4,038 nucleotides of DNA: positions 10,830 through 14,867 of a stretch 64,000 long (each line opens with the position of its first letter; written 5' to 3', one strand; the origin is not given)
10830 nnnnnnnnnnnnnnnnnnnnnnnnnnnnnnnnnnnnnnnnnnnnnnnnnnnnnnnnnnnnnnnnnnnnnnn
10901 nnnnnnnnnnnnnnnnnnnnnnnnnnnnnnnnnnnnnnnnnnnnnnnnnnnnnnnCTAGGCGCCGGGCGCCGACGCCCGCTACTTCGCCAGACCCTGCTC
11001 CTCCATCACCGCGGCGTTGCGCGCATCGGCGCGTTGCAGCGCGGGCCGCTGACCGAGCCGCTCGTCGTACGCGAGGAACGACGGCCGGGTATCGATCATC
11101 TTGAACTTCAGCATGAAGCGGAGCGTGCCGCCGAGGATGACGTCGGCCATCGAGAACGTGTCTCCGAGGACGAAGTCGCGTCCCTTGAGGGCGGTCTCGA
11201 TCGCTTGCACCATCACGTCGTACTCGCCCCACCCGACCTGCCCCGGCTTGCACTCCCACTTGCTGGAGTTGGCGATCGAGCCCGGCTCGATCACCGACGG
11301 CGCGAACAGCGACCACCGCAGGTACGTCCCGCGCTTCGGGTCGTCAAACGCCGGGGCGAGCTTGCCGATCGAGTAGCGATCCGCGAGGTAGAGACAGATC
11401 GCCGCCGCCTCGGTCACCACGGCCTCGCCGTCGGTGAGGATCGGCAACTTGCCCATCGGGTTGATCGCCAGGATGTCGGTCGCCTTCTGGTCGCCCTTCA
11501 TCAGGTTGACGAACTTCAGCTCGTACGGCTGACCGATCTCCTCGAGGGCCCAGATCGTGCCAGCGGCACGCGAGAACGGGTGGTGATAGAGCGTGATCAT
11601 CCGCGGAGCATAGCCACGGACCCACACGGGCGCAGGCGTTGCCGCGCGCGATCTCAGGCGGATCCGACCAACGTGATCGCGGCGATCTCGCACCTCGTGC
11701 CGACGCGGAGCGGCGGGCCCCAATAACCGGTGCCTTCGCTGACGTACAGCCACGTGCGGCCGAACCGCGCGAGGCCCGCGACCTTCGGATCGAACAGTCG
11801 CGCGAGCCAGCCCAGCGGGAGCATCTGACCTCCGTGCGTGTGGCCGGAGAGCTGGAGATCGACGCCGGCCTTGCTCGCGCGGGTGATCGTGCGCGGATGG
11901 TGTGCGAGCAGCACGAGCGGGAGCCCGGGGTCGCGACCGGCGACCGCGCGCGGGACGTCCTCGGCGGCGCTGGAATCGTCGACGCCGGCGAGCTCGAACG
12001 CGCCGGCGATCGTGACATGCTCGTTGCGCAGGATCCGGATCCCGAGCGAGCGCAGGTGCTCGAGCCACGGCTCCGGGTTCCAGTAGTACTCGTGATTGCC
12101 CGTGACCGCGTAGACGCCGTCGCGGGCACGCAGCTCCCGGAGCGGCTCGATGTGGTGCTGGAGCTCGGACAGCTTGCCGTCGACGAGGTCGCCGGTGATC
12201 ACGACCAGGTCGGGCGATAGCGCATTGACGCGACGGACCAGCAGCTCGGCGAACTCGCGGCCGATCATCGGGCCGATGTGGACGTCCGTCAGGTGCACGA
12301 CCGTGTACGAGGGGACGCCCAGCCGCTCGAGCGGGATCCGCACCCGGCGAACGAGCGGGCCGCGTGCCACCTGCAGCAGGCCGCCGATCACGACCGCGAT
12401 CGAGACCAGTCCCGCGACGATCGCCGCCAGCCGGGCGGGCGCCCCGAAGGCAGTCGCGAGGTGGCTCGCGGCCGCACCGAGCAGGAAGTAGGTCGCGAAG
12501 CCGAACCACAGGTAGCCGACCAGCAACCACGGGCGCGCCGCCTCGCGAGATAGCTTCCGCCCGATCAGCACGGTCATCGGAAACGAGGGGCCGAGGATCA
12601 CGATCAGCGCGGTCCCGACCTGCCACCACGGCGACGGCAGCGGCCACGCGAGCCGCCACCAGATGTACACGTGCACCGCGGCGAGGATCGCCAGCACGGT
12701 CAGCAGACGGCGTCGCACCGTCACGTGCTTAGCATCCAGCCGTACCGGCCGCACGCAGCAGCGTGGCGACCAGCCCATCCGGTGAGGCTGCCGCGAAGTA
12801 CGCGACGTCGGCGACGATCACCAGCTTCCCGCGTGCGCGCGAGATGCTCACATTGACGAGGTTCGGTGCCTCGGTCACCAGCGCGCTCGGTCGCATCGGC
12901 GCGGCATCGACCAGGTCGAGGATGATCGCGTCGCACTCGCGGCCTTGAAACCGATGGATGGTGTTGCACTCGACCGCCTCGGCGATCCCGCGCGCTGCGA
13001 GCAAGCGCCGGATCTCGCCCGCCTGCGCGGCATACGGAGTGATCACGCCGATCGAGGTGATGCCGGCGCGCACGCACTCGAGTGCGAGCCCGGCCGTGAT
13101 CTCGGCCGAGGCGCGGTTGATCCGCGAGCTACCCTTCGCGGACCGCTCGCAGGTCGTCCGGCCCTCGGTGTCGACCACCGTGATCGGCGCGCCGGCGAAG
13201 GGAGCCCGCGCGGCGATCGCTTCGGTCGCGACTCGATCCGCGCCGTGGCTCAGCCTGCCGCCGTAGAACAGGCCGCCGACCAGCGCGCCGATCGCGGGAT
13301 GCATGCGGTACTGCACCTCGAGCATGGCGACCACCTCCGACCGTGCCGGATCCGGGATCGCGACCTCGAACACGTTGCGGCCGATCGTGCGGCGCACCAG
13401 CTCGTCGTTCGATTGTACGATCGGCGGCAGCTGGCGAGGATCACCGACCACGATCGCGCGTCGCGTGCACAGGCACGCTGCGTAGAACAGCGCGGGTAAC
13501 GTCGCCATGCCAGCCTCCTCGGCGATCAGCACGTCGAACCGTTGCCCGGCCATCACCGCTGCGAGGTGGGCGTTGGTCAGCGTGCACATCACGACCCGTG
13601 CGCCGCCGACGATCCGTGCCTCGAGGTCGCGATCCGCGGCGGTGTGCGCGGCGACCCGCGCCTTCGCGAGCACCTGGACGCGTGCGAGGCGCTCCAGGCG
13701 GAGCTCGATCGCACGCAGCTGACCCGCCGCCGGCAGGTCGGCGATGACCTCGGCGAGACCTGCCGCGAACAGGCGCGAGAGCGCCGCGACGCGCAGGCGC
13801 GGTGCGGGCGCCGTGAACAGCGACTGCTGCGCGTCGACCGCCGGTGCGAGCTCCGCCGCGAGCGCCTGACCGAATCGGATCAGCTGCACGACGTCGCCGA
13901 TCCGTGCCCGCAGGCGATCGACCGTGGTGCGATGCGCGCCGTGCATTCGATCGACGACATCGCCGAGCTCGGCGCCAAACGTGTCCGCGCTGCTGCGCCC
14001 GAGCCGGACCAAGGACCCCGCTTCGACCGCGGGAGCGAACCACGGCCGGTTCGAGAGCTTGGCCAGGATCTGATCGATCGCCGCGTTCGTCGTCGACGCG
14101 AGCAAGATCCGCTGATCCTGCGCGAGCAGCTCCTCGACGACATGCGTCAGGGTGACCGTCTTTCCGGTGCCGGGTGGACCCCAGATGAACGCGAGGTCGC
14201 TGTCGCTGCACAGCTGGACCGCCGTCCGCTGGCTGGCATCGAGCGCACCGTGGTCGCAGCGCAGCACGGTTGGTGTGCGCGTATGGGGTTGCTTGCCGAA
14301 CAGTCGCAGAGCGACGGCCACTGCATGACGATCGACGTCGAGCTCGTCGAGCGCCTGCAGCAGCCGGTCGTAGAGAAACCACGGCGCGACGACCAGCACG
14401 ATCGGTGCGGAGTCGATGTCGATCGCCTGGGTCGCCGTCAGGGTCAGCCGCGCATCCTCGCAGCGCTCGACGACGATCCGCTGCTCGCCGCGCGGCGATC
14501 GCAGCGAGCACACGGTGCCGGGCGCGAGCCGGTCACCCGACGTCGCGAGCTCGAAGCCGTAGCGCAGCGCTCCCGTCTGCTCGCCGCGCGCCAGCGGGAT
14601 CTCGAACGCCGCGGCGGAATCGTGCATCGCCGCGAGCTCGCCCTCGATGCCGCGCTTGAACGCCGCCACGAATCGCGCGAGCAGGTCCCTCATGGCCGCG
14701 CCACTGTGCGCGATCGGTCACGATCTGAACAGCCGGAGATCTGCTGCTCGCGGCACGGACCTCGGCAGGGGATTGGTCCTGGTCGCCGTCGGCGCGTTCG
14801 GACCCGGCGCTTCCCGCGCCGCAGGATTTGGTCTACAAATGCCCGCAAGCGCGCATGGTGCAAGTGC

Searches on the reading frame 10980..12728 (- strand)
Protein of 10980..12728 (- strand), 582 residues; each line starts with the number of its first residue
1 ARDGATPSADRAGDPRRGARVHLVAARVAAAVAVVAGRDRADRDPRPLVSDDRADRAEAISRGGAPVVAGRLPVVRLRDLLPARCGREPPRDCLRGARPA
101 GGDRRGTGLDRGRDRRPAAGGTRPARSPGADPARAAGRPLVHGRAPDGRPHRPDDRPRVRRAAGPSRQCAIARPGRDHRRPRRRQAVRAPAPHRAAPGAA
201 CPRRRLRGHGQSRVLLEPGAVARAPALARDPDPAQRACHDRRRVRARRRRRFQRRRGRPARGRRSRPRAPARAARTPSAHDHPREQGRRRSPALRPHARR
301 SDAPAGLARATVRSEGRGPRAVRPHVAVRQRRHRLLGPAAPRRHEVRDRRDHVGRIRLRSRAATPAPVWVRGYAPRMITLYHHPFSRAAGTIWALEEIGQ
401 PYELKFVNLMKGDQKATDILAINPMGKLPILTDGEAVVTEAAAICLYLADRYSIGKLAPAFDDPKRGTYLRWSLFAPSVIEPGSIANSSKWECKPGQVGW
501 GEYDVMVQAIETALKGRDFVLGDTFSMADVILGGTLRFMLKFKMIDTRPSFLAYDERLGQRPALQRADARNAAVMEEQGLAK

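Call 63: search_protein_families(library=pfam, proteins=[window:10980-12728:-], max_evalue=0.0001)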
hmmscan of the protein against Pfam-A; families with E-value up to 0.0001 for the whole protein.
window:10980-12728:- (582 aa): 4 families
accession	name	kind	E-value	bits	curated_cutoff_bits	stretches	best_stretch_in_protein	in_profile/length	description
PF02798.26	GST_N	-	4.6e-14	52.9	20.9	1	378-449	3-75/76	Glutathione S-transferase, N-terminal domain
PF13409.12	GST_N_2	-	4.4e-12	46.9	25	1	390-450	7-69/70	Glutathione S-transferase, N-terminal domain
PF13417.12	GST_N_3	-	1.4e-11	45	22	1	380-453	1-72/75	Glutathione S-transferase, N-terminal domain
PF13410.11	GST_C_2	-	5.6e-06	26.8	24.9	1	507-539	15-47/69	Glutathione S-transferase, C-terminal domain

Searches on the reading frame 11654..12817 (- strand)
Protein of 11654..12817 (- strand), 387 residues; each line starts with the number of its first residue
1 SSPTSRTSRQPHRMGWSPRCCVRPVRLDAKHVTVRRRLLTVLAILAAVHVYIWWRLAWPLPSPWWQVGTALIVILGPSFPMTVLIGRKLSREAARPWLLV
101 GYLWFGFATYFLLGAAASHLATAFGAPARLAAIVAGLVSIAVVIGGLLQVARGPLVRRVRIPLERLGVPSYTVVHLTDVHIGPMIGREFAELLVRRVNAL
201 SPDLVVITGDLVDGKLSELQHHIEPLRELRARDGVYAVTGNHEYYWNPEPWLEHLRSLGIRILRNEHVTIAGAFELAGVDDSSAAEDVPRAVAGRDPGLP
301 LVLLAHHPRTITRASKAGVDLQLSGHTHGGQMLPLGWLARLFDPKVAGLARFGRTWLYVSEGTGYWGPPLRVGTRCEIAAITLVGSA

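Call 63: search_protein_families(library=pfam, proteins=[window:11654-12817:-], max_evalue=0.0001)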
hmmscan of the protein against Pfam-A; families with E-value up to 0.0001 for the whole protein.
window:11654-12817:- (387 aa): 2 families
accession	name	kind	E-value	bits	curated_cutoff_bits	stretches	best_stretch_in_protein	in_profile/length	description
PF00149.33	Metallophos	-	1.3e-14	55.6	21.5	1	172-329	2-190/191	Calcineurin-like phosphoesterase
PF12850.12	Metallophos_2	-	1.9e-05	25.2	27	1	173-329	3-118/154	Calcineurin-like phosphoesterase superfamily domain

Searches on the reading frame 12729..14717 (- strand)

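Call 63: search_protein_families(library=pfam, proteins=[window:12729-14717:-], max_evalue=0.0001)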
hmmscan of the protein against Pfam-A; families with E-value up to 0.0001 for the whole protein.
window:12729-14717:- (662 aa): 7 families
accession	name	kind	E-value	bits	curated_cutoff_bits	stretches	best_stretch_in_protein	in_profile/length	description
PF13087.12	AAA_12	-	9.3e-33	113.9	27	1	460-637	14-193/195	AAA domain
PF13086.12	AAA_11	-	3.2e-32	112.8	27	1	159-436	2-256/257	AAA domain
PF13604.12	AAA_30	-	3.6e-13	50.1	27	1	159-217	2-62/191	AAA domain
PF13245.12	AAA_19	-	2.5e-11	44.3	25.1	1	163-433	1-132/134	AAA domain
PF13538.12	UvrD_C_2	-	4e-05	23.8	27.4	0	586-635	6-52/52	UvrD-like helicase C-terminal domain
PF01443.25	Viral_helicase1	-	5e-05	23.7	21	0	554-635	155-227/228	Viral superfamily 1 RNA helicase core domain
PF00580.27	UvrD-helicase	-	8.8e-05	22.7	23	0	160-223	2-67/271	UvrD/REP helicase N-terminal domain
